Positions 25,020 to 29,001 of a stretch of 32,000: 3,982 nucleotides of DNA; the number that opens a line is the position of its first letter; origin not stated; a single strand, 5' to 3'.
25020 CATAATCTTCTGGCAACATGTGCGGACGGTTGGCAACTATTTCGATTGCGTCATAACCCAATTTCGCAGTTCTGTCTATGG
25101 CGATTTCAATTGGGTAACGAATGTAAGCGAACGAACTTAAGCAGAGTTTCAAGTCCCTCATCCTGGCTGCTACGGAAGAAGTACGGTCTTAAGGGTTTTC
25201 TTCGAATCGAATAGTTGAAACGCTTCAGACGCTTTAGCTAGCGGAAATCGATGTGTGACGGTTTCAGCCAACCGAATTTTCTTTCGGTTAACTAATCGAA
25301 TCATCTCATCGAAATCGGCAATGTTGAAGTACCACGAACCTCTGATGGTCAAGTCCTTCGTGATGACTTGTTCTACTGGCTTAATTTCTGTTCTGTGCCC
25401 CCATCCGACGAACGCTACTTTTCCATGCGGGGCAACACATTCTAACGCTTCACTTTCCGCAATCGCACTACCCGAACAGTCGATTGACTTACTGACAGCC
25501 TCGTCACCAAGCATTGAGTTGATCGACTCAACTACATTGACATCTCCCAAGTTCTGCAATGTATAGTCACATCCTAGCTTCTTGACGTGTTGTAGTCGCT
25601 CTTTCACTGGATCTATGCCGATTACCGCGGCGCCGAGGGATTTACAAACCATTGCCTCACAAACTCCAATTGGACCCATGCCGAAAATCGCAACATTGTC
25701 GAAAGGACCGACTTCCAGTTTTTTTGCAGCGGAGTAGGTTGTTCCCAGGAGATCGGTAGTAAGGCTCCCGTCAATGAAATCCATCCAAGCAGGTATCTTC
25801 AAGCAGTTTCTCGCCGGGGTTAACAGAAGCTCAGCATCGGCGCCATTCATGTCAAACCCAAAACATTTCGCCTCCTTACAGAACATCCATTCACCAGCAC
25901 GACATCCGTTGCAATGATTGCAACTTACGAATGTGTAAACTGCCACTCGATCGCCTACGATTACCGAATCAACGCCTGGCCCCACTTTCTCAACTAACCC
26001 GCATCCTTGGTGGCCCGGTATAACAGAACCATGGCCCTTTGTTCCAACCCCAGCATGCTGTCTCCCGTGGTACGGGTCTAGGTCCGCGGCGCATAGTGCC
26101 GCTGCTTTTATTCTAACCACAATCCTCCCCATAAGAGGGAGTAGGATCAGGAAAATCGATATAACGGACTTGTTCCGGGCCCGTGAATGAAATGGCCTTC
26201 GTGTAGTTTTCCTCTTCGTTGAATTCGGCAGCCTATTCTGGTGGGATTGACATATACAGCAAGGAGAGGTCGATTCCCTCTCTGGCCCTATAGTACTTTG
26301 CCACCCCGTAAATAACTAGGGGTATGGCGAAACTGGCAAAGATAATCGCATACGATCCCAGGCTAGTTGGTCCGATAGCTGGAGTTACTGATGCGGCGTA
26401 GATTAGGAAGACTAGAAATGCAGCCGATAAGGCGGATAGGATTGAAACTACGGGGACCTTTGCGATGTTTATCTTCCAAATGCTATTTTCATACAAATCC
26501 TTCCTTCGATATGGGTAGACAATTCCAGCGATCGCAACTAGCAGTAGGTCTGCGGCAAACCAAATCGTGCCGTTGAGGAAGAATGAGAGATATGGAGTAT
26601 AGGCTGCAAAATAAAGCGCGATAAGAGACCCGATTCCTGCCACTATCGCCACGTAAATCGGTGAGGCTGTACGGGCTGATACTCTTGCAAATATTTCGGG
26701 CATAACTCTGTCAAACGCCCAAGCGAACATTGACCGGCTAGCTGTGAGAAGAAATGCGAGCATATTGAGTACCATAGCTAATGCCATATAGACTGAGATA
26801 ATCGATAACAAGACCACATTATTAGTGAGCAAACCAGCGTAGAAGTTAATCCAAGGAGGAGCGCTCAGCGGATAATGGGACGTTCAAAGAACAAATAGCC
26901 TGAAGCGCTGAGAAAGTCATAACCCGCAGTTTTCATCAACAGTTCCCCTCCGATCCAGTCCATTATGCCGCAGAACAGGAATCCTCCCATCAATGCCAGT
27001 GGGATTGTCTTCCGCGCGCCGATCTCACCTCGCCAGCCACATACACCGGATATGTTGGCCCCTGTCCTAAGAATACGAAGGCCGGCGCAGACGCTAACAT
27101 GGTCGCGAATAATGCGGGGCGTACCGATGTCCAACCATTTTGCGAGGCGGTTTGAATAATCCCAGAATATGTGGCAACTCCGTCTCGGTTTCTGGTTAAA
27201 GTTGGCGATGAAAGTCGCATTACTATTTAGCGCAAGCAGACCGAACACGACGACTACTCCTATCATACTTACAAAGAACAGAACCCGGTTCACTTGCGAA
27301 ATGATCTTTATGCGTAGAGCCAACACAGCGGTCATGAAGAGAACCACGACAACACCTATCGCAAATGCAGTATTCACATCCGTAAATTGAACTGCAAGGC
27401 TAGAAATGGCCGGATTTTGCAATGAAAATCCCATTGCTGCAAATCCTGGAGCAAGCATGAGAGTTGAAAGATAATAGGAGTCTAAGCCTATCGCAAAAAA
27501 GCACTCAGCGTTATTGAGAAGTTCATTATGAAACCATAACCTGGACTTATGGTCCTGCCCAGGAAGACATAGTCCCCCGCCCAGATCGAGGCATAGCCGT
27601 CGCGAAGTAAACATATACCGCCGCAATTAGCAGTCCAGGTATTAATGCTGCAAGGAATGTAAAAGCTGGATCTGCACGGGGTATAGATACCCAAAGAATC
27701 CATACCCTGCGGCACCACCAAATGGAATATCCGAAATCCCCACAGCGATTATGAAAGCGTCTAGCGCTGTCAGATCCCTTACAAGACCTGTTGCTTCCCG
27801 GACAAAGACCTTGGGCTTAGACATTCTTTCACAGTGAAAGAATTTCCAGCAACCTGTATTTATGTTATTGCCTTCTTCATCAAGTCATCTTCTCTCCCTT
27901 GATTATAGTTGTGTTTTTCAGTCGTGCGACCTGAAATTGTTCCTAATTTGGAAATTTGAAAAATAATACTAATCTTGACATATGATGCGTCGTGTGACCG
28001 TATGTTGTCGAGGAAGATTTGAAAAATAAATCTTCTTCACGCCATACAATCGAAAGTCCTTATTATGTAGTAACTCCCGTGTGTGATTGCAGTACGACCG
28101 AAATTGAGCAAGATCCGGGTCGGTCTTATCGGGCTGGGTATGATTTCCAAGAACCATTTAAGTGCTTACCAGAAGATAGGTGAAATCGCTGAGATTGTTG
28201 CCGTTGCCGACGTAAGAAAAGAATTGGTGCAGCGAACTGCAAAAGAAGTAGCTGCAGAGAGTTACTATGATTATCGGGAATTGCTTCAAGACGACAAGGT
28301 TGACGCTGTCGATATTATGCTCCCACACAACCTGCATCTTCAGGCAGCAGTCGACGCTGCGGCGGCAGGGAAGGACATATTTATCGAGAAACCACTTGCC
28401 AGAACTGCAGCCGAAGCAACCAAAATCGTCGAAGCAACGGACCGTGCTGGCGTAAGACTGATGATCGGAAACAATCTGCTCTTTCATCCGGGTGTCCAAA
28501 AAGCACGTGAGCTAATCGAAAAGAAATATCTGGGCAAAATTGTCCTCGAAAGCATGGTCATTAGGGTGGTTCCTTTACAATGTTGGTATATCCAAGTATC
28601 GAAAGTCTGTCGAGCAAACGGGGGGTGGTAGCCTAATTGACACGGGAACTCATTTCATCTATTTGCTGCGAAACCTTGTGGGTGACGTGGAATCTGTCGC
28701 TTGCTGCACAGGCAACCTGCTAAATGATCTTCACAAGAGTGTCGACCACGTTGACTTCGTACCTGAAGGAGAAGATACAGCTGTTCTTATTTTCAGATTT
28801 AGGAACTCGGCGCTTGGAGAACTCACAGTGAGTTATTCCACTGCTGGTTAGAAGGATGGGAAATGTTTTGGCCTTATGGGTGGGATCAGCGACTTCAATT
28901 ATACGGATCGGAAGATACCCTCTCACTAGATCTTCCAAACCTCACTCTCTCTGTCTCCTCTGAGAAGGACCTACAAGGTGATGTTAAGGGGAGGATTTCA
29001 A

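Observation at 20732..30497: About 52-bp direct repeats bracket a 9.7-kb island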

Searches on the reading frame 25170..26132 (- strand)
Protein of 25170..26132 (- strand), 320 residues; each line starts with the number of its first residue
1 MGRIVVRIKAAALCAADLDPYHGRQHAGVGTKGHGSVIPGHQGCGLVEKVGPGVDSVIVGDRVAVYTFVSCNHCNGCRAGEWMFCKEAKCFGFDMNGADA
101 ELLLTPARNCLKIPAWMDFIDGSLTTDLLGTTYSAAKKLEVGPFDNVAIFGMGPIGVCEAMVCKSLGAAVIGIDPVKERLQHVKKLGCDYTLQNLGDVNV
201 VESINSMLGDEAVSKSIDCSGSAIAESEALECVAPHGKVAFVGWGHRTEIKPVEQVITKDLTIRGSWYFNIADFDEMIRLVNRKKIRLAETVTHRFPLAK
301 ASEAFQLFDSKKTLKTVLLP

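Call 12: search_protein_families(library=pfam, proteins=[window:25170-26132:-], max_evalue=0.01)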
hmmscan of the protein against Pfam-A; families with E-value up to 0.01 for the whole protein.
window:25170-26132:- (320 aa): 6 families
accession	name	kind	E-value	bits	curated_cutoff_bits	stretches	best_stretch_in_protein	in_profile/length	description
PF00107.32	ADH_zinc_N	-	4.2e-27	95.1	31.8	1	154-282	1-128/129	Zinc-binding dehydrogenase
PF08240.17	ADH_N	-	5.8e-21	75.1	23.5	1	2-114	3-103/104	Alcohol dehydrogenase GroES-like domain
PF16912.11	Glu_dehyd_C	-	2e-08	34.4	34.9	1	145-318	32-209/211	Glucose dehydrogenase C-terminus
PF13602.12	ADH_zinc_N_2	-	5.1e-07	31.1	27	1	197-313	11-128/134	Zinc-binding dehydrogenase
PF02826.25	2-Hacid_dh_C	-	0.0015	18.4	25.1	1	146-190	38-82/178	D-isomer specific 2-hydroxyacid dehydrogenase, NAD binding domain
PF03721.20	UDPG_MGDP_dh_N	-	0.0062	16.6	27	1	146-195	2-51/187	UDP-glucose/GDP-mannose dehydrogenase family, NAD binding domain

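Call 27: find_related_loci(query=window:25170-26132:-, collection=genome_contigs, flank=10000)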
Query window:25170-26132:- (320 aa) in genome_contigs; peptide patterns used: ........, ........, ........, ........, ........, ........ (x = any residue, [..] = any of these).
24 stretches matched a pattern; 1 encode a relative of the query (tblastn E <= 1e-3); 1 distinct loci.
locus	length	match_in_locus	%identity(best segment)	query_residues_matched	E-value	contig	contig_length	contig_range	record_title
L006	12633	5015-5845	23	44-319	7e-13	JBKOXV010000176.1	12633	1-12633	MAG: bacterium isolate GB_HAYS_MAG_00078 GB_HAYS_000000252590, whole genome shotgun sequence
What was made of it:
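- Tried and rejected: find_related_loci with the island ADH on genome contigs found only one bacterial hit at 23% identity (call 27).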

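Call 28: find_homologous_proteins(query=window:25170-26132:-)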
Query window:25170-26132:- (320 aa): 78 proteins with E <= 0.001 among 2879 candidates.
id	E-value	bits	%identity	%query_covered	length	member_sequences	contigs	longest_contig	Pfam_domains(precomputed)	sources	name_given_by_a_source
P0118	8.7e-217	737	100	100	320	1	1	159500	PF00107.33,PF16912.12,PF13602.13,PF08240.18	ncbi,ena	-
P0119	1.7e-141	489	66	100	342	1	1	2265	PF00107.33,PF16912.12,PF08240.18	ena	-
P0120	1.5e-122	427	58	99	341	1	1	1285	PF00107.33,PF16912.12,PF13602.13,PF08240.18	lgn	-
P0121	1.2e-84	303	45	99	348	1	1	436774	PF00107.33,PF16912.12,PF13602.13,PF08240.18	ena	-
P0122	1.5e-82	296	61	64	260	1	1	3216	PF00107.33,PF08240.18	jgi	jgi:propanol-preferring alcohol dehydrogenase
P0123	4.6e-82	294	45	99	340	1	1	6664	PF00107.33,PF13602.13,PF08240.18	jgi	jgi:propanol-preferring alcohol dehydrogenase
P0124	8.5e-82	293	44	100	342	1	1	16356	PF00107.33,PF16912.12,PF08240.18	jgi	jgi:propanol-preferring alcohol dehydrogenase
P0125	9.9e-80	286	45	99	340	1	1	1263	PF00107.33,PF16912.12,PF13602.13,PF08240.18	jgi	-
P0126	8.1e-77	277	44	99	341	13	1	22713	PF00107.33,PF16912.12,PF13602.13,PF08240.18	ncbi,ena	-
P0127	1.3e-75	273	43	99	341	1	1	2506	PF00107.33,PF13602.13,PF08240.18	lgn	-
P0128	3.2e-75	272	41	99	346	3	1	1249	PF00107.33,PF08240.18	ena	-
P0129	1.3e-73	266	41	99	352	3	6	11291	PF00107.33,PF08240.18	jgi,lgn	jgi:L-iditol 2-dehydrogenase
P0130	3.8e-68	248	39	99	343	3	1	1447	PF00107.33,PF01262.28,PF08240.18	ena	-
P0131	3.7e-64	235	39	99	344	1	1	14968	PF00107.33,PF13602.13,PF08240.18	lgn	-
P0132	2.0e-60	223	39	99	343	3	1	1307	PF00107.33,PF13602.13,PF08240.18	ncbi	-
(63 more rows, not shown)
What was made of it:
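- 25170..26199 (-): Zn-dependent alcohol/polyol dehydrogenase, frameshifted near its N-terminus. The open part is 320 aa against about 342 aa in homologues (call 28).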

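Call 29: find_encoding_contigs(protein=P0118, flank=10000, max_places=3)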
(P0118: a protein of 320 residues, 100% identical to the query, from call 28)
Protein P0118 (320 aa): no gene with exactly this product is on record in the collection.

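Call 30: find_encoding_contigs(protein=P0121, flank=10000, max_places=3)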
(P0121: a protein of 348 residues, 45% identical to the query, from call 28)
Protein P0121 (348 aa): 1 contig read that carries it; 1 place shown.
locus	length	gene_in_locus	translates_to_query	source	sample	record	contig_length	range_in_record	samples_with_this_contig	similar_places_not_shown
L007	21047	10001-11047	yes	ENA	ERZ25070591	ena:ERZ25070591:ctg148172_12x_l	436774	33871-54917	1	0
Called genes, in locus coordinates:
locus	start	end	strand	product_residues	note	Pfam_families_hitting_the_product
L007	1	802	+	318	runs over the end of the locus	PF02653:BPD_transp_2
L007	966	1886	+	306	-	PF08450:SGL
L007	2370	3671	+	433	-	PF00171:Aldedh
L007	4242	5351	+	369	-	PF00356:LacI, PF00532:Peripla_BP_1, PF13407:Peripla_BP_4, PF13377:Peripla_BP_3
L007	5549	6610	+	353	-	PF01408:GFO_IDH_MocA, PF22725:GFO_IDH_MocA_C3, PF02894:GFO_IDH_MocA_C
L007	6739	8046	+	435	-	PF01547:SBP_bac_1, PF13416:SBP_bac_8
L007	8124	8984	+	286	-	PF00528:BPD_transp_1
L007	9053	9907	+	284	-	PF00528:BPD_transp_1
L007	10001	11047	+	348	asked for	PF08240:ADH_N, PF16912:Glu_dehyd_C (weak), PF00107:ADH_zinc_N, PF13602:ADH_zinc_N_2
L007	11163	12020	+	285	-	PF01261:AP_endonuc_2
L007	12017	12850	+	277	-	PF01261:AP_endonuc_2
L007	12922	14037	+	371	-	PF13407:Peripla_BP_4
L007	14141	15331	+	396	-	PF01408:GFO_IDH_MocA, PF22685:Gal80p_C-like (weak), PF02894:GFO_IDH_MocA_C, PF22725:GFO_IDH_MocA_C3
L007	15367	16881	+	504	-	PF00005:ABC_tran, PF13304:AAA_21 (faint), PF00005:ABC_tran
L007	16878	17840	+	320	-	PF02653:BPD_transp_2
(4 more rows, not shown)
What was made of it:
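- Apart from self, the ADH's best hits are 66% and 58% on short contigs, then 45% in a bacterial-type LacI/ABC/Gfo/TIM cluster (calls 28, 30).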

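Call 62: list_cluster_members(proteins=[P0118, P0053, P0196, P0119])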
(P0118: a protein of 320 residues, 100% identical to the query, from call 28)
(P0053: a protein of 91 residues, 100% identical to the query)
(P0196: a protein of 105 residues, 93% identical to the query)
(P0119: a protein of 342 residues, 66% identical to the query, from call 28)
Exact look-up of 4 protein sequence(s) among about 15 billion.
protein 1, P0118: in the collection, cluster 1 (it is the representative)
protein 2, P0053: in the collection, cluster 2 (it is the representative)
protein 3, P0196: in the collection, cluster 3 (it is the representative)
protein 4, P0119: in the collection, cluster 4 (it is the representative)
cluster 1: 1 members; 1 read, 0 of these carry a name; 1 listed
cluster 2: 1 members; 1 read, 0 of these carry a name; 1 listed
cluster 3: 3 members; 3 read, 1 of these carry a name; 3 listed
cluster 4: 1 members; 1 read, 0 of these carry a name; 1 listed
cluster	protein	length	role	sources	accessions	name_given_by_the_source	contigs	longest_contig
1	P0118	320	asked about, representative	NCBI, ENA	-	-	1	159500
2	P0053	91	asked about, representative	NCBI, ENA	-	-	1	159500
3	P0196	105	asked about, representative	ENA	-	-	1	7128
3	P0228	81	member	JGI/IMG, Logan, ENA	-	hypothetical protein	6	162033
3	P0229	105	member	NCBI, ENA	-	-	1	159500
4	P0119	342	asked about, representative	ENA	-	-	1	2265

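Call 63: find_encoding_contigs(protein=P0228, flank=10000, max_places=6)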
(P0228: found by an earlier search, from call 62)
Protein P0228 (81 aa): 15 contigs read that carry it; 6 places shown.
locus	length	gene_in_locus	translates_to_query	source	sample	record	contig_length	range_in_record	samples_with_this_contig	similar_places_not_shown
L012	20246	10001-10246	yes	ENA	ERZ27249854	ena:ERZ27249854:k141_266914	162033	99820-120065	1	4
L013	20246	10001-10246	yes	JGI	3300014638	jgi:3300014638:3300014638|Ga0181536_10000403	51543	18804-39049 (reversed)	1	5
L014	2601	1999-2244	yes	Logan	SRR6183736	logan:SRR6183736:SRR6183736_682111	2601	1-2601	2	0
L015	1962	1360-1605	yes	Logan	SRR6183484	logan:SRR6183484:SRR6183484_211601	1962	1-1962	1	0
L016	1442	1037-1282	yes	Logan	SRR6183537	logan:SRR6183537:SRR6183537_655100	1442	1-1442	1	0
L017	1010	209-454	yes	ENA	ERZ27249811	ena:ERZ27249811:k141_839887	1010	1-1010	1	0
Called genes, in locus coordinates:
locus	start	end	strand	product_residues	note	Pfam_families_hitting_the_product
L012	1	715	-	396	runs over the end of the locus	PF14716:HHH_8, PF12705:PDDEXK_1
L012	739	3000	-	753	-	PF00580:UvrD-helicase, PF13245:AAA_19, PF13361:UvrD_C, PF13538:UvrD_C_2 (faint)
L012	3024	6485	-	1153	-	PF00580:UvrD-helicase (weak), PF01443:Viral_helicase1 (faint), PF04851:ResIII (faint), PF13086:AAA_11, PF13245:AAA_19 (weak), PF13604:AAA_30 (weak), PF13087:AAA_12, PF13091:PLDc_2, +1 more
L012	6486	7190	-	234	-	-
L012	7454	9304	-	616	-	PF00136:DNA_pol_B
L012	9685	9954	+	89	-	PF26485:DUF8156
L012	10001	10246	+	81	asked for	-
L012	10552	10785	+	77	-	-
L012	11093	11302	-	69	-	-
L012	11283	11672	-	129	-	-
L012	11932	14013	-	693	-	PF01935:DUF87 (faint)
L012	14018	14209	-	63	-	-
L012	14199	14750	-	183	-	-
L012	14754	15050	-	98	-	-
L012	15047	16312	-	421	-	PF00899:ThiF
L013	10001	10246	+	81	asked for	-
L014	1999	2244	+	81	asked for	-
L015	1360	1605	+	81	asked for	-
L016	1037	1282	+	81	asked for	-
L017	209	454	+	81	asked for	-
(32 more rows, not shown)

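Call 74: search_protein_families(library=ncbifam, proteins=[window:25170-26132:-], max_evalue=0.001)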
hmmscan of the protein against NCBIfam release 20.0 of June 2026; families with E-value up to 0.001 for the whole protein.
window:25170-26132:- (320 aa): 21 families
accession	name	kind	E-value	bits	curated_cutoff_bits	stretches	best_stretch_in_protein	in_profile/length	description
TIGR00692.1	tdh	equivalog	2.2e-46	158.5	458.35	1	3-319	25-339/340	L-threonine 3-dehydrogenase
NF003808.0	PRK05396.1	equivalog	5.1e-43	147.2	380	1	4-318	28-338/341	L-threonine 3-dehydrogenase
NF041097.1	keto_inos_dh_IolM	equivalog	6.3e-37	127.1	450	1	4-318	56-387/389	scyllo-inosose 3-dehydrogenase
NF007489.0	PRK10083.1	equivalog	3.1e-35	121.7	376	1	2-312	25-327/339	Zn-dependent oxidoreductase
NF010344.0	PRK13771.1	subfamily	3.1e-33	115.2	349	1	2-318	26-330/334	putative alcohol dehydrogenase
NF006940.0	PRK09422.1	equivalog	6.3e-33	114.1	344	1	4-287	27-304/338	alcohol dehydrogenase AdhP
TIGR03201.1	dearomat_had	equivalog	2.5e-27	95.9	338.65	1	2-318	24-347/349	6-hydroxycyclohex-1-ene-1-carbonyl-CoA dehydrogenase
NF007642.0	PRK10309.1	equivalog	2.7e-26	92.6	550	1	4-312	28-337/347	galactitol-1-phosphate 5-dehydrogenase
TIGR03989.1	Rxyl_3153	subfamily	1.1e-25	90.7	440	1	2-317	27-367/370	NDMA-dependent alcohol dehydrogenase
NF041172.1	AcrlCoa_red_Thmprot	equivalog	4.8e-25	88.2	500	1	2-319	26-332/334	acryloyl-CoA reductase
TIGR03366.1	HpnZ_proposed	hypoth_equivalog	3.4e-22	79.1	328.1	1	2-300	6-314/315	putative phosphonate catabolism associated alcohol dehydrogenase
NF047908.1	AldhRedAhr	equivalog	6.1e-22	77.9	470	1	7-314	34-328/335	NADPH-dependent aldehyde reductase Ahr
NF007375.0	PRK09880.1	equivalog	6.8e-22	77.7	469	1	4-317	30-339/344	L-idonate 5-dehydrogenase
TIGR03451.1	mycoS_dep_FDH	equivalog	8.8e-22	77.4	512.9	1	3-318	28-356/358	S-(hydroxymethyl)mycothiol dehydrogenase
TIGR02818.1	adh_III_F_hyde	equivalog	2.7e-21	76.1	543.95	2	129-318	174-366/368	S-(hydroxymethyl)glutathione dehydrogenase/class III alcohol dehydrogenase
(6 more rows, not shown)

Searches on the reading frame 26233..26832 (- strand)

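Call 12: search_protein_families(library=pfam, proteins=[window:26233-26832:-], max_evalue=0.01)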
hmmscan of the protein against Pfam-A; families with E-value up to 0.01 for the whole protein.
window:26233-26832:- (199 aa): 1 family
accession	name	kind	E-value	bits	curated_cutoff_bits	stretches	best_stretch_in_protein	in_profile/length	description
PF13520.12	AA_permease_2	-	6.4e-12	45.5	27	1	7-164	271-424/427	Amino acid permease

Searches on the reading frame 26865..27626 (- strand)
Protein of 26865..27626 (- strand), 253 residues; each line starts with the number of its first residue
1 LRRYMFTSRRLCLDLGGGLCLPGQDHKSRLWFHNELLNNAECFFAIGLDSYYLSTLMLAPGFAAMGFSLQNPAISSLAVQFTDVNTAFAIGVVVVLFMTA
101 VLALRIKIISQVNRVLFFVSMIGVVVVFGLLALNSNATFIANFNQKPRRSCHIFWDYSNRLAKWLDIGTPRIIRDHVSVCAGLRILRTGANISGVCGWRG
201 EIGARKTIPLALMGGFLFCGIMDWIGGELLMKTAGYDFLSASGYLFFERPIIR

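Call 12: search_protein_families(library=pfam, proteins=[window:26865-27626:-], max_evalue=0.01)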
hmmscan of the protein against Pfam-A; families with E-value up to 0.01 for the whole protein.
window:26865-27626:- (253 aa): 1 family
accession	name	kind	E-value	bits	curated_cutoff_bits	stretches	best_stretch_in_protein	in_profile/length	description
PF13520.12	AA_permease_2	-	1.9e-05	24.2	27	1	51-225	81-236/427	Amino acid permease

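Call 74: search_protein_families(library=ncbifam, proteins=[window:26865-27626:-], max_evalue=0.001)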
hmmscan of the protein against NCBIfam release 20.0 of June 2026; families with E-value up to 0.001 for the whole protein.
window:26865-27626:- (253 aa): 0 families

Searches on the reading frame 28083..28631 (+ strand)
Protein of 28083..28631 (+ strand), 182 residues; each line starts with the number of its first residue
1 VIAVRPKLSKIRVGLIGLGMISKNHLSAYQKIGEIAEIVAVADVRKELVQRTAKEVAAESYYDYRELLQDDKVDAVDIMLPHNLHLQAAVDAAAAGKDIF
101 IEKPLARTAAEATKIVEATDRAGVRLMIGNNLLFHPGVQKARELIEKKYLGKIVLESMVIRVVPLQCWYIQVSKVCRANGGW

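Call 13: search_protein_families(library=pfam, proteins=[window:28083-28631:+], max_evalue=0.01)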
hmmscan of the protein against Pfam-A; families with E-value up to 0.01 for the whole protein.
window:28083-28631:+ (182 aa): 1 family
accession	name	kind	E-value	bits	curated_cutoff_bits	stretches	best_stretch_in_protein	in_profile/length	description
PF01408.29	GFO_IDH_MocA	-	2.6e-27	96.3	24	1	11-129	1-119/120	Oxidoreductase family, NAD-binding Rossmann fold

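Call 74: search_protein_families(library=ncbifam, proteins=[window:28083-28631:+], max_evalue=0.001)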
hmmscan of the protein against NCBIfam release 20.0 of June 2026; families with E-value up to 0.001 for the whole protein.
window:28083-28631:+ (182 aa): 9 families
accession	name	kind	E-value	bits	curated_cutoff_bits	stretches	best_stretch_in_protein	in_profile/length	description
NF040723.1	UDP-GlcNAcDh_Arch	equivalog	2.6e-37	129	450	1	11-165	1-152/302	UDP-N-acetylglucosamine 3-dehydrogenase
TIGR04380.1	myo_inos_iolG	equivalog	5.5e-27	94.5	355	1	10-154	1-146/330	inositol 2-dehydrogenase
NF052479.1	LevoglcsnDh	equivalog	2.1e-26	92.5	650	1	10-154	3-155/386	levoglucosan dehydrogenase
NF052679.1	InsChiInosDhIolG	equivalog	5.6e-22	78.2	540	1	11-155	3-150/343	bifunctional inositol 2-dehydrogenase/D-chiro-inositol 1-dehydrogenase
NF041392.1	XylDh_Gfo6_Halo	equivalog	2.8e-21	75.7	350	1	10-154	16-164/350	D-xylose 1-dehydrogenase Gfo6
NF058561.1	BT_2158_fam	equivalog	1.6e-14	53.3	750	1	10-153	35-177/487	glycoside 3-dehydrogenase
NF008607.0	PRK11579.1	subfamily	1.7e-12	47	330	1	10-157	4-150/346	oxidoreductase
NF058563.1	BT_2159_fam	equivalog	3.1e-10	39.6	650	1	11-153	1-143/350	disaccharide 3-dehydrogenase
NF007574.0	PRK10206.1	equivalog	1.4e-07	30.9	352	1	62-154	55-147/345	oxidoreductase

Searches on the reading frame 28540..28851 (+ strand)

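Call 13: search_protein_families(library=pfam, proteins=[window:28540-28851:+], max_evalue=0.01)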
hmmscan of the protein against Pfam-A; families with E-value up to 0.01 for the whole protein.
window:28540-28851:+ (103 aa): 2 families
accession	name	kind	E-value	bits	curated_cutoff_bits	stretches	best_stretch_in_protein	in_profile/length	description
PF22725.1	GFO_IDH_MocA_C3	-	1.1e-12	48.5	27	1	21-103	36-108/124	GFO/IDH/MocA C-terminal domain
PF02894.22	GFO_IDH_MocA_C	-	7.4e-10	39.4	22.9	1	24-101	35-105/218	Oxidoreductase family, C-terminal alpha/beta domain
